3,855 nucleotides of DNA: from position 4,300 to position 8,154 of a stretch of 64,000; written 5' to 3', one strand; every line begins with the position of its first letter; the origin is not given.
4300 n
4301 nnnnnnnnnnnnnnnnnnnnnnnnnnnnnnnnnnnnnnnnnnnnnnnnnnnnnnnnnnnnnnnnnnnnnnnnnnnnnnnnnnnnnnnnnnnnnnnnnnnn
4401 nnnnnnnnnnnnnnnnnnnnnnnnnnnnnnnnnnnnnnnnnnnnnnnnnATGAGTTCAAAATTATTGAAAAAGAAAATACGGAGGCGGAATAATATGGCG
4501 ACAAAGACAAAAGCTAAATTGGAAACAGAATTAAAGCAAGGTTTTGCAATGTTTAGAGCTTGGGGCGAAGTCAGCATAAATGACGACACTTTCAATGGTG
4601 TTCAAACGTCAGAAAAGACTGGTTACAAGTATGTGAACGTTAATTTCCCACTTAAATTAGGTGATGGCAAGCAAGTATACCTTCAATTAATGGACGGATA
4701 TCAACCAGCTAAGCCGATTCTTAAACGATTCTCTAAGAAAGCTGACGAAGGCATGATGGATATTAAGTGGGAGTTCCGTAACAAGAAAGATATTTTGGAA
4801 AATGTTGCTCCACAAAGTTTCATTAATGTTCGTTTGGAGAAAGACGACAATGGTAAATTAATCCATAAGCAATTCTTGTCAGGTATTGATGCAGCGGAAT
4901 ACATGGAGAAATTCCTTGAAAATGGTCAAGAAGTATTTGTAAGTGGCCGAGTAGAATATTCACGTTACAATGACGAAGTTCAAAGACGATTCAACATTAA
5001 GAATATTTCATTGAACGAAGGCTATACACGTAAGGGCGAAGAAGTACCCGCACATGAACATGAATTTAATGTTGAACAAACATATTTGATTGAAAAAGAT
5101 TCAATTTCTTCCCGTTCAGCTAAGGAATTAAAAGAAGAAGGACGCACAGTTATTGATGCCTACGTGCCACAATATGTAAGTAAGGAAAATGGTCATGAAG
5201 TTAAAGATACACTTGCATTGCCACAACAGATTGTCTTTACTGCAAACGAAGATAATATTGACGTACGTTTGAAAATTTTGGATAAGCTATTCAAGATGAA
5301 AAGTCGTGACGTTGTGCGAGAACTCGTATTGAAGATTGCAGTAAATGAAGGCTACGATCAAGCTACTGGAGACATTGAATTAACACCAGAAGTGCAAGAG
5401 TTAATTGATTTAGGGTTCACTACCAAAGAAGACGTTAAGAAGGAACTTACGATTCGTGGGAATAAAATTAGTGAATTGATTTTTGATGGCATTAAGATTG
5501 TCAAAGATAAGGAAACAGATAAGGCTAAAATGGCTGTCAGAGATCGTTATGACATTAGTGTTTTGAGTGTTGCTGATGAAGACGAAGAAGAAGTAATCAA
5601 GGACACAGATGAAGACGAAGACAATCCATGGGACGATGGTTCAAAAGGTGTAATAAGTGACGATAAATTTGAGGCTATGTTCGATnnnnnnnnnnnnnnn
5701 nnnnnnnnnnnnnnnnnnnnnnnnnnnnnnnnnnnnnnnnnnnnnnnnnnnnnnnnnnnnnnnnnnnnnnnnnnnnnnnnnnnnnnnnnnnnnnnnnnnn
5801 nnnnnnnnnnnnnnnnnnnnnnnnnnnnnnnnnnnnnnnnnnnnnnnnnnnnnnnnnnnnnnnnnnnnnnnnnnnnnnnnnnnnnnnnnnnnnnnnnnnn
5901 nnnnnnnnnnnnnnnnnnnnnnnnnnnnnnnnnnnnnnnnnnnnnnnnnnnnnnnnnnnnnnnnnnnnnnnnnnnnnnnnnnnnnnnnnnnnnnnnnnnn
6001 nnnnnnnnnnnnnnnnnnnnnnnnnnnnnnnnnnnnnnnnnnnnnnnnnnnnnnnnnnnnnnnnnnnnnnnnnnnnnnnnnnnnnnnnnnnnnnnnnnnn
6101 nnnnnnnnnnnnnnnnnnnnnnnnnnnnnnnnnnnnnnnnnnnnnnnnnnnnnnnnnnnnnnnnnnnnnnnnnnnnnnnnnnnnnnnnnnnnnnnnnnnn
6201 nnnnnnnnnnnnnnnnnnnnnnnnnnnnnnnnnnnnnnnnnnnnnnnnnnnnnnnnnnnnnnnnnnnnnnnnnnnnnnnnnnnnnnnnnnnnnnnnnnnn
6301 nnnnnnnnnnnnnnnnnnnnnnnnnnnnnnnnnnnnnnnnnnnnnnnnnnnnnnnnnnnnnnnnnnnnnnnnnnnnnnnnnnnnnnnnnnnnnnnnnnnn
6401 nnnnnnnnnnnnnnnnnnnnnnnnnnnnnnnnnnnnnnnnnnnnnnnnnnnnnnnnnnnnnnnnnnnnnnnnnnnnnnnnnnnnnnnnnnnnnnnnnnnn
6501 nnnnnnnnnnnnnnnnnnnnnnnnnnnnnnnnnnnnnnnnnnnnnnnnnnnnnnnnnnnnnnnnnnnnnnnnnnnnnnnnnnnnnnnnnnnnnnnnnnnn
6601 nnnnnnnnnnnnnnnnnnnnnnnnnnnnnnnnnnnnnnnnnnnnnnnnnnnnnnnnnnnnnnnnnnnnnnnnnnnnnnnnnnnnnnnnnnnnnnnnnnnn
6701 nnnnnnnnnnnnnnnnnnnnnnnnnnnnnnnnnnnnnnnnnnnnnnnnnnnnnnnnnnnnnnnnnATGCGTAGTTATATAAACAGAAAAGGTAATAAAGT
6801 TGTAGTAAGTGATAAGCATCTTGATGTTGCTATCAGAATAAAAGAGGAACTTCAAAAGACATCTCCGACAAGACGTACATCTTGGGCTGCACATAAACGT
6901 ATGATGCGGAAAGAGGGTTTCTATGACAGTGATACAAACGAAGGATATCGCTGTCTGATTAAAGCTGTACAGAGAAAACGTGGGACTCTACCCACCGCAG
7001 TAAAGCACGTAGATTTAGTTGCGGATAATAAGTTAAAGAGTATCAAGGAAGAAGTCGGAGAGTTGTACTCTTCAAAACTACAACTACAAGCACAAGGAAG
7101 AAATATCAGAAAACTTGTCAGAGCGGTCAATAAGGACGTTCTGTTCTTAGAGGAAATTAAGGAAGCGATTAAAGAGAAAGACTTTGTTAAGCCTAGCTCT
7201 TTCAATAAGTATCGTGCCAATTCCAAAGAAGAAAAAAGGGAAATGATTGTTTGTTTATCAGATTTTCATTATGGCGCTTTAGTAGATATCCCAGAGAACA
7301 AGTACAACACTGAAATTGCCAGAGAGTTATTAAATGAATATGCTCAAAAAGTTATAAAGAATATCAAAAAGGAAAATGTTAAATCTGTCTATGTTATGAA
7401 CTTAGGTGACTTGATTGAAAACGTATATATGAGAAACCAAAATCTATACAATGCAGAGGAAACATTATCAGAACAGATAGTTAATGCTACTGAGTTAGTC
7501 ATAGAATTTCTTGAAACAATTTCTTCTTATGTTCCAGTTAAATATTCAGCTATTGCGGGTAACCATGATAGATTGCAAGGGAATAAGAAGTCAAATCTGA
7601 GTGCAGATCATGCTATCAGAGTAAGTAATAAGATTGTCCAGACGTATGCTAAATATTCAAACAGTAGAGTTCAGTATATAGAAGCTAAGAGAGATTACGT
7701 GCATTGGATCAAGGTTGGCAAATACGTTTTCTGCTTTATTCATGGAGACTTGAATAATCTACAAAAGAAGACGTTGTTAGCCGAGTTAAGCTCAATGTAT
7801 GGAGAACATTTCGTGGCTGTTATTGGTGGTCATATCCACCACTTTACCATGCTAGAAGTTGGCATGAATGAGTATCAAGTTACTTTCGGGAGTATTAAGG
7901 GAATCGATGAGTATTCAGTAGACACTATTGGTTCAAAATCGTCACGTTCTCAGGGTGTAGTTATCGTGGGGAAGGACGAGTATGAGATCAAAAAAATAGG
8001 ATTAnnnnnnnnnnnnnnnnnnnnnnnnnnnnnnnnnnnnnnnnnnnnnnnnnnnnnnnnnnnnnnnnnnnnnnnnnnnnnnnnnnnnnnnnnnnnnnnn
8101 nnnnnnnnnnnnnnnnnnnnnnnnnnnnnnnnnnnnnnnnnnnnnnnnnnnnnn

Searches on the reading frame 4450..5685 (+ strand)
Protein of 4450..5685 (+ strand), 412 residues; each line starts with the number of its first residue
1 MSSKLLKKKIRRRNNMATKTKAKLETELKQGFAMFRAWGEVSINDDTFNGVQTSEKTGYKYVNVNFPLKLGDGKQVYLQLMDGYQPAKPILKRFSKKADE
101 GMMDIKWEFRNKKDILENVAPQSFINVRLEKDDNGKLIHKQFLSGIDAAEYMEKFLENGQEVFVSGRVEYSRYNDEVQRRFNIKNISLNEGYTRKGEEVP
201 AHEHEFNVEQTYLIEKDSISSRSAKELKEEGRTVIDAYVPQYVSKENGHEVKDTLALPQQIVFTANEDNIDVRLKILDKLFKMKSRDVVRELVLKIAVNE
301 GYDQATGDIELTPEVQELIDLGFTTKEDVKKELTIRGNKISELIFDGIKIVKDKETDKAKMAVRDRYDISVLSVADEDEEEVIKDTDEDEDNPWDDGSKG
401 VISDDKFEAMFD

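Call 60: search_protein_families(library=phrogs, proteins=[window:4450-5685:+], max_evalue=0.00001)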
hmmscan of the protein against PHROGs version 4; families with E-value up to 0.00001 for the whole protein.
window:4450-5685:+ (412 aa): 1 family
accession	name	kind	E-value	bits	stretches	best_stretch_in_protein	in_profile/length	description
phrog_2367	-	unknown function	1.8e-18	68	1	21-395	3-310/326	-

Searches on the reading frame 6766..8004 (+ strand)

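Call 60: search_protein_families(library=phrogs, proteins=[window:6766-8004:+], max_evalue=0.00001)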
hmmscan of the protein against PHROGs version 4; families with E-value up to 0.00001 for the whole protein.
window:6766-8004:+ (413 aa): 2 families
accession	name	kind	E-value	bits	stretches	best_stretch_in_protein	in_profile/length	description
phrog_284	-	DNA, RNA and nucleotide metabolism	1.7e-83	281.8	1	28-411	18-392/398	exonuclease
phrog_704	-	DNA, RNA and nucleotide metabolism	6.4e-16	59.4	1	92-408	65-379/390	DNA repair exonuclease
